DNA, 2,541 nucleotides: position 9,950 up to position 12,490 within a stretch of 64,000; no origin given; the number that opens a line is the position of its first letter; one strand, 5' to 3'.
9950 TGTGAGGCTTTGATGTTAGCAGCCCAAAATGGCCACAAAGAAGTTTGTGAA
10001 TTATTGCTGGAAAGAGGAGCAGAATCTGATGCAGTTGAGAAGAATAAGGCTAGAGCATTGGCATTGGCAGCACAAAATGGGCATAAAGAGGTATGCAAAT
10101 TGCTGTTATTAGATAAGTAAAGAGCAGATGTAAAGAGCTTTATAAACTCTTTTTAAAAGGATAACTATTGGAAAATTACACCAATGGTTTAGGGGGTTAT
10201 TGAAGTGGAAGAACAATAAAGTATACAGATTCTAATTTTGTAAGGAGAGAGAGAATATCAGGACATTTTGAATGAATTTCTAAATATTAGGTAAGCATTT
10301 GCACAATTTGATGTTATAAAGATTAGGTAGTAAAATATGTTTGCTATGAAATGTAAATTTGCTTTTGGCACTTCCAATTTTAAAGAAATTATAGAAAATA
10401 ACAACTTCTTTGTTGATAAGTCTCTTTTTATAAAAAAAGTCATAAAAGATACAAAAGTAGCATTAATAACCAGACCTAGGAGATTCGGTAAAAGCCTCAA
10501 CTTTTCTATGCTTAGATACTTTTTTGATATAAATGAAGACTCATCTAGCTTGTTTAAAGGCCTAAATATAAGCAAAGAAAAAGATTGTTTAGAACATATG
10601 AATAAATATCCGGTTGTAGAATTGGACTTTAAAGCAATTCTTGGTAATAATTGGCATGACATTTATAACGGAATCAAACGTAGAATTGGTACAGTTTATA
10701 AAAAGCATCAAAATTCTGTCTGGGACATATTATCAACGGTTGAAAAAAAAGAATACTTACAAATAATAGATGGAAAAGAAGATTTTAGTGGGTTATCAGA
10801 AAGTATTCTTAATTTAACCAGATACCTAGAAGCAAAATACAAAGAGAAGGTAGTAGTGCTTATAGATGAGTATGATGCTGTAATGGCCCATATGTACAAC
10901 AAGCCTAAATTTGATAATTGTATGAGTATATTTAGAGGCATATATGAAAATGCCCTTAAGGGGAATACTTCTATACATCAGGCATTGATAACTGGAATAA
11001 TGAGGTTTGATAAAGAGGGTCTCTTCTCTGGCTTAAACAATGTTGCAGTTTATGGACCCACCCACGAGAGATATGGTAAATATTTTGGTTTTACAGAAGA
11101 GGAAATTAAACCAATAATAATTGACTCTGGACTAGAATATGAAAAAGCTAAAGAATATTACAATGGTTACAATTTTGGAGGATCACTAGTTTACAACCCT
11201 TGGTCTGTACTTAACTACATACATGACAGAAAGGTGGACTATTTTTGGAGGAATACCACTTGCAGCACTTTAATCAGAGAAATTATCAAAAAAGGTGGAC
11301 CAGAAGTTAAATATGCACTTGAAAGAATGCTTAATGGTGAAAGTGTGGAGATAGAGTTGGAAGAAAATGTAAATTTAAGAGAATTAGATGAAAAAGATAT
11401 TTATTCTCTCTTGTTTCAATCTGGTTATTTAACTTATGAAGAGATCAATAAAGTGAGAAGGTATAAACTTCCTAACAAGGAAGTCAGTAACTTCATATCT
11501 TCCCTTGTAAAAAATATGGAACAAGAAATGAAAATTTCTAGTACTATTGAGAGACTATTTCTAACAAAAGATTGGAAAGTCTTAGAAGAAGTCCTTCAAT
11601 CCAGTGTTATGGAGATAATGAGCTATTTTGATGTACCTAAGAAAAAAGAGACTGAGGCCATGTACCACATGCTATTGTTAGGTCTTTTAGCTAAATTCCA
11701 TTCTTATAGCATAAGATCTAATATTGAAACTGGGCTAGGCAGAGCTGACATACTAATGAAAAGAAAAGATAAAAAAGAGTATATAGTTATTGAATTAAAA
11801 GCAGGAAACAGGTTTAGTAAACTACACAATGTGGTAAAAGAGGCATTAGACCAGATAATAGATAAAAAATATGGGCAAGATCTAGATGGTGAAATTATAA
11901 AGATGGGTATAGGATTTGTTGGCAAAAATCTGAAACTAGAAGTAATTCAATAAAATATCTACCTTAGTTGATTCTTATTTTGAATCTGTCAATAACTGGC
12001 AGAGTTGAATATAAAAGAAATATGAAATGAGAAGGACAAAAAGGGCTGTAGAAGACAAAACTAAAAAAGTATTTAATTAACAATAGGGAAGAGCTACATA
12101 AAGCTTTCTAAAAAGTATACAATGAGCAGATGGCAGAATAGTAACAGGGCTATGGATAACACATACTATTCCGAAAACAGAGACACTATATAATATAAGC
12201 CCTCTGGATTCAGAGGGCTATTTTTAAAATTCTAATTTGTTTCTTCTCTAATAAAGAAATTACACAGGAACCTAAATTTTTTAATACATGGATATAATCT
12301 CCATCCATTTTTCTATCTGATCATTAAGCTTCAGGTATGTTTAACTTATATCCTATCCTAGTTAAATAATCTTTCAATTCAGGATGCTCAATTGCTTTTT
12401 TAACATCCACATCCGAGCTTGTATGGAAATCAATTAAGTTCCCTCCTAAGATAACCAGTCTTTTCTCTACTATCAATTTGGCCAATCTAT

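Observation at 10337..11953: PF09820-type AAA-ATPase-like plus PD-(D/E)XK nuclease-like protein embedded between the paralog cassettes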

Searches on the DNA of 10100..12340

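Call 80: search_rna_families(source=window, start=10100, end=12340, threshold=evalue, max_evalue=1)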
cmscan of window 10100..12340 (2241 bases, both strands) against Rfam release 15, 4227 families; matches with E-value up to 1: 4.
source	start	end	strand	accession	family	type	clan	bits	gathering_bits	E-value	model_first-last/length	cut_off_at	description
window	12191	12290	-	RF01859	Phe_leader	Cis-reg; leader;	-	25.8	55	0.18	1-125/125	no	Phenylalanine leader peptide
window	12188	12225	+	RF02398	sau-6072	Gene; sRNA;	-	24.5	50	0.053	1-53/53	no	Staphylococcus sRNA sau-6072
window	12191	12259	+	RF01536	TB10Cs5H3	Gene; snRNA; snoRNA; HACA-box;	-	22.9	45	0.17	1-70/70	no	Trypanosomatid snoRNA TB10Cs5H3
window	11545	11602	-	RF03948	mir-5045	Gene; miRNA;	-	20.8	80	0.51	1-57/57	no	mir-5045 microRNA precursor family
